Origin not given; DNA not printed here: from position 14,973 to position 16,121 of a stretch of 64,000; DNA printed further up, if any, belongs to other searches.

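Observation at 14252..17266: Polyamine operon speH - speE(1) - speB-like ureohydrolase - speE(2): two intact aminopropyltransferases flanking an agmatinase homolog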

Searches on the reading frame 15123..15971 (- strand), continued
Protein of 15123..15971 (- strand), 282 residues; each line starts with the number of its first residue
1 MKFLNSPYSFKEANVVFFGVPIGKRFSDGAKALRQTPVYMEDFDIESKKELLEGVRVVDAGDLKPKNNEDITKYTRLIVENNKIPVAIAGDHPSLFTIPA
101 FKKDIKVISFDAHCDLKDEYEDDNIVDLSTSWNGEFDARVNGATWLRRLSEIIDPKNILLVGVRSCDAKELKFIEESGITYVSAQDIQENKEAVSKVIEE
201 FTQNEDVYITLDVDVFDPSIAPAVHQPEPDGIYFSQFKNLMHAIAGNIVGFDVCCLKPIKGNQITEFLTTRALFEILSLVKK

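Call 73: find_encoding_contigs(protein=P0015, flank=5000, max_places=1)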
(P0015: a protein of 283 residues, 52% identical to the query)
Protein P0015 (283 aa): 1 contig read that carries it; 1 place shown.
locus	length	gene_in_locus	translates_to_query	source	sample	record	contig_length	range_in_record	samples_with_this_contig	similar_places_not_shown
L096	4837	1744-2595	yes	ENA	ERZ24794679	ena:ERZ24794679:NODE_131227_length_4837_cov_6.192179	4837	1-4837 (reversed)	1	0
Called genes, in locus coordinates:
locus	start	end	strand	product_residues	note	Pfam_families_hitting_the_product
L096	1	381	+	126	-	?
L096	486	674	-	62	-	-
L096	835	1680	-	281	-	PF17284:Spermine_synt_N, PF01564:Spermine_synth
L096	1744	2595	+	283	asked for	PF00491:Arginase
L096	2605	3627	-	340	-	PF02784:Orn_Arg_deC_N, PF00278:Orn_DAP_Arg_deC (faint)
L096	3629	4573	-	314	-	PF01916:DS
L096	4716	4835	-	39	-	?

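Call 75: fold_search(model_id=the predicted structure, library=pdb)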
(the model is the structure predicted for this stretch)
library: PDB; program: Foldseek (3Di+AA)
matches with E <= 10: 1348; with E <= 0.001: 205
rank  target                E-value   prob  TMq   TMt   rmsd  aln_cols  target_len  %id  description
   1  3pzl_B                3.4e-23  1.00  0.82  0.79   2.8       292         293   24  The crystal structure of agmatine ureohydrolase of Thermoplasma volcanium (released 2011-01-19)
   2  3pzl_A                3.3e-22  1.00  0.81  0.79   2.9       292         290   24  The crystal structure of agmatine ureohydrolase of Thermoplasma volcanium (released 2011-01-19)
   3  3nip_A                1.3e-20  1.00  0.82  0.73   2.9       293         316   24  Crystal structure of Pseudomonas aeruginosa guanidinopropionase complexed with 1,6-diaminohexane (released 2011-06-01)
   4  1wog_A                1.6e-20  1.00  0.80  0.75   3.4       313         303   25  Crystal Structure of Agmatinase Reveals Structural Conservation and Inhibition Mechanism of the Ureohydrolase Superfam (released 2004-09-07)
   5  1gq6_C                3.7e-20  1.00  0.80  0.78   3.3       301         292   22  PROCLAVAMINATE AMIDINO HYDROLASE FROM STREPTOMYCES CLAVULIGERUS (released 2002-06-06)
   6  3niq_B                4.0e-20  1.00  0.79  0.72   3.4       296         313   24  Crystal structure of Pseudomonas aeruginosa guanidinopropionase (released 2011-06-01)
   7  4dz4_B                5.1e-20  1.00  0.78  0.69   3.8       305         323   22  X-ray crystal structure of a hypothetical Agmatinase from Burkholderia thailandensis (released 2012-03-28)
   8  1gq6_B                6.1e-20  1.00  0.83  0.78   3.0       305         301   23  PROCLAVAMINATE AMIDINO HYDROLASE FROM STREPTOMYCES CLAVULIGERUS (released 2002-06-06)
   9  3niq_A                6.1e-20  1.00  0.80  0.72   3.1       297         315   24  Crystal structure of Pseudomonas aeruginosa guanidinopropionase (released 2011-06-01)
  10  1gq6_A                6.9e-20  1.00  0.81  0.78   3.3       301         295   23  PROCLAVAMINATE AMIDINO HYDROLASE FROM STREPTOMYCES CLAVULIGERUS (released 2002-06-06)
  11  3lhl                  1.1e-19  1.00  0.80  0.81   3.1       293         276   25  Crystal structure of a putative agmatinase from Clostridium difficile (released 2010-02-23)
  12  8x3g_E                1.2e-19  1.00  0.83  0.70   3.3       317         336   22  Crystal structure of metformin hydrolase from Aminobacter (released 2024-09-11)
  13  3nio_A                1.4e-19  1.00  0.80  0.72   3.4       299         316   21  Crystal structure of Pseudomonas aeruginosa guanidinobutyrase (released 2011-06-01)
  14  8x3g_C                1.4e-19  1.00  0.82  0.70   3.3       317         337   22  Crystal structure of metformin hydrolase from Aminobacter (released 2024-09-11)
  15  4dz4_C                2.1e-19  1.00  0.79  0.71   3.7       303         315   23  X-ray crystal structure of a hypothetical Agmatinase from Burkholderia thailandensis (released 2012-03-28)
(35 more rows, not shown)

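Call 76: search_protein_representatives(alignment_id=A2)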
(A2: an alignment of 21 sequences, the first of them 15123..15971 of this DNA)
Query: 21 sequences, 283 profile positions. Proteins with E-value up to 0.001 (for the whole library): 10614; up to 1e-10: 4029; up to 1e-30: 178. The best 150 are listed.
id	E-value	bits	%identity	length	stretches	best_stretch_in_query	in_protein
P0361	2.5e-120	417.3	-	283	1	2-282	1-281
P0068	5.0e-111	386.8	-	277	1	1-282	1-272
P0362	3.3e-107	374.2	-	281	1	3-280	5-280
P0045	1.1e-105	369.3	-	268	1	1-281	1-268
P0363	7.8e-103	359.9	-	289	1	2-281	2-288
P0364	2.2e-101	355.1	-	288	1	3-281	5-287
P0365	1.8e-100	352.1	-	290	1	2-282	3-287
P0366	2.4e-100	351.7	-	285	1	1-281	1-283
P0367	2.6e-99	348.3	-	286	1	3-281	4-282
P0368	1.4e-97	342.6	-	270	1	1-281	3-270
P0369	1.4e-97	342.6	-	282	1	2-281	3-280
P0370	1.7e-97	342.3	-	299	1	13-282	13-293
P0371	5.9e-92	324.2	-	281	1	4-282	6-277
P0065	2.2e-91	322.3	-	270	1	4-281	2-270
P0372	8.4e-91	320.4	-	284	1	2-281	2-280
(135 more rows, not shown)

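Call 104: search_protein_families(library=ncbifam, proteins=[L081:7785-8210:-, L081:6862-7788:+, L096:2605-3627:-, L096:3629-4573:-, L096:835-1680:-], max_evalue=0.001)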
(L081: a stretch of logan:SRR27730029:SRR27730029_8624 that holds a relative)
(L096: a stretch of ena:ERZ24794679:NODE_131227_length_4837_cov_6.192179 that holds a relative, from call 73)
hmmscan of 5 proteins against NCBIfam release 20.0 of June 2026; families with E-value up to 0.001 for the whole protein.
L081:7785-8210:- (141 aa): 1 family
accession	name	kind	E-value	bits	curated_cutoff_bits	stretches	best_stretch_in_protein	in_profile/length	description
TIGR03330.1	SAM_DCase_Bsu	equivalog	1.4e-25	89.8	75.65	1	1-118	2-112/112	adenosylmethionine decarboxylase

L081:6862-7788:+ (308 aa): 7 families
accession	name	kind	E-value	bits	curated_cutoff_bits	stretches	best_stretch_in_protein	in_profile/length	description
NF002294.1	PRK01221.1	equivalog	1.5e-137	458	350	1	4-303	1-300/300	deoxyhypusine synthase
TIGR00321.1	dhys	equivalog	1.1e-84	284.3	304.25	1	4-303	2-299/301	deoxyhypusine synthase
NF003052.1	PRK03971.1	equivalog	3.9e-78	263.1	380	1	3-302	19-331/334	deoxyhypusine synthase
NF002630.0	PRK02301.1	equivalog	1.5e-67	228.1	364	1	3-306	13-314/318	deoxyhypusine synthase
NF002006.0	PRK00805.1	equivalog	9.9e-53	179.1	434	1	13-307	19-322/338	deoxyhypusine synthase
NF001980.1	PRK00770.1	equivalog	5.5e-36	124.4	450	1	7-304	4-321/350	homospermidine biosynthesis protein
NF002699.1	PRK02492.1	equivalog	2.1e-35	122.2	500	1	4-305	8-321/338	1,9-bis(guanidino)-5-aza-nonane synthase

L096:2605-3627:- (340 aa): 6 families
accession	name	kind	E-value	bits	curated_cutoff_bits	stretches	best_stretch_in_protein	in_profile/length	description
TIGR01048.1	lysA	equivalog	4.8e-21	74.7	297.9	1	61-324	93-378/417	diaminopimelate decarboxylase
NF006515.0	PRK08961.1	equivalog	1.6e-12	46.3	802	1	62-324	572-842/861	bifunctional aspartate kinase/diaminopimelate decarboxylase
TIGR03099.1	dCO2ase_PEP1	hypoth_equivalog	1.8e-10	40.5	478.45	1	62-237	93-281/398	pyridoxal-dependent decarboxylase, exosortase A system-associated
TIGR01047.1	nspC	equivalog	3.1e-09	35.8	409.05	1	152-324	159-342/380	carboxynorspermidine decarboxylase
NF052544.1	OrLyDeCDokD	equivalog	3.5e-06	25.9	700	1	75-247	126-320/461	ornithine/lysine decarboxylase DokD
NF003763.0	PRK05354.1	equivalog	0.00011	20.8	369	1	87-247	175-357/636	biosynthetic arginine decarboxylase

L096:3629-4573:- (314 aa): 8 families
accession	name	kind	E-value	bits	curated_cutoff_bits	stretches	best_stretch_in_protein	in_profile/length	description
NF002294.1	PRK01221.1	equivalog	1.4e-95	320.1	350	1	4-299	1-298/300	deoxyhypusine synthase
TIGR00321.1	dhys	equivalog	2.4e-90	302.9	304.25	1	4-302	2-300/301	deoxyhypusine synthase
NF003052.1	PRK03971.1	equivalog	2.1e-81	273.8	380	1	4-302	20-333/334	deoxyhypusine synthase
NF002630.0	PRK02301.1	equivalog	3.4e-69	233.5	364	1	4-307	14-317/318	deoxyhypusine synthase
NF002006.0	PRK00805.1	equivalog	3e-57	194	434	1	13-305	19-321/338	deoxyhypusine synthase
NF002699.1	PRK02492.1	equivalog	2.2e-39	135.3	500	1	13-304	16-322/338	1,9-bis(guanidino)-5-aza-nonane synthase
NF001980.1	PRK00770.1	equivalog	1.9e-36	125.9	450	1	8-307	5-326/350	homospermidine biosynthesis protein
NF006231.0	PRK08364.1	equivalog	3.7e-05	24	80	0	133-163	9-39/70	sulfur carrier protein ThiS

L096:835-1680:- (281 aa): 7 families
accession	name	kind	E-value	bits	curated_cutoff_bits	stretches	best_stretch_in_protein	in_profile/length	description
NF002010.0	PRK00811.1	equivalog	5.2e-91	304.8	260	1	18-281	14-281/287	polyamine aminopropyltransferase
TIGR00417.1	speE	equivalog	8.5e-80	267.9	249.55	1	20-278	12-270/271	spermidine synthase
NF002956.0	PRK03612.1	equivalog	8.3e-43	146.6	472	1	28-239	244-459/522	polyamine aminopropyltransferase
NF002435.0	PRK01581.1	equivalog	1.8e-30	106.3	537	1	28-247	100-319/374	polyamine aminopropyltransferase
NF003380.0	PRK04457.1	equivalog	1.9e-13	50.1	304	1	65-193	56-178/265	polyamine aminopropyltransferase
NF001811.0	PRK00536.1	equivalog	5.4e-08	32.8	352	1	20-280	13-252/262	spermidine synthase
NF037959.1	MFS_SpdSyn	subfamily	2.5e-07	29.8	40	1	50-228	238-418/480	fused MFS/spermidine synthase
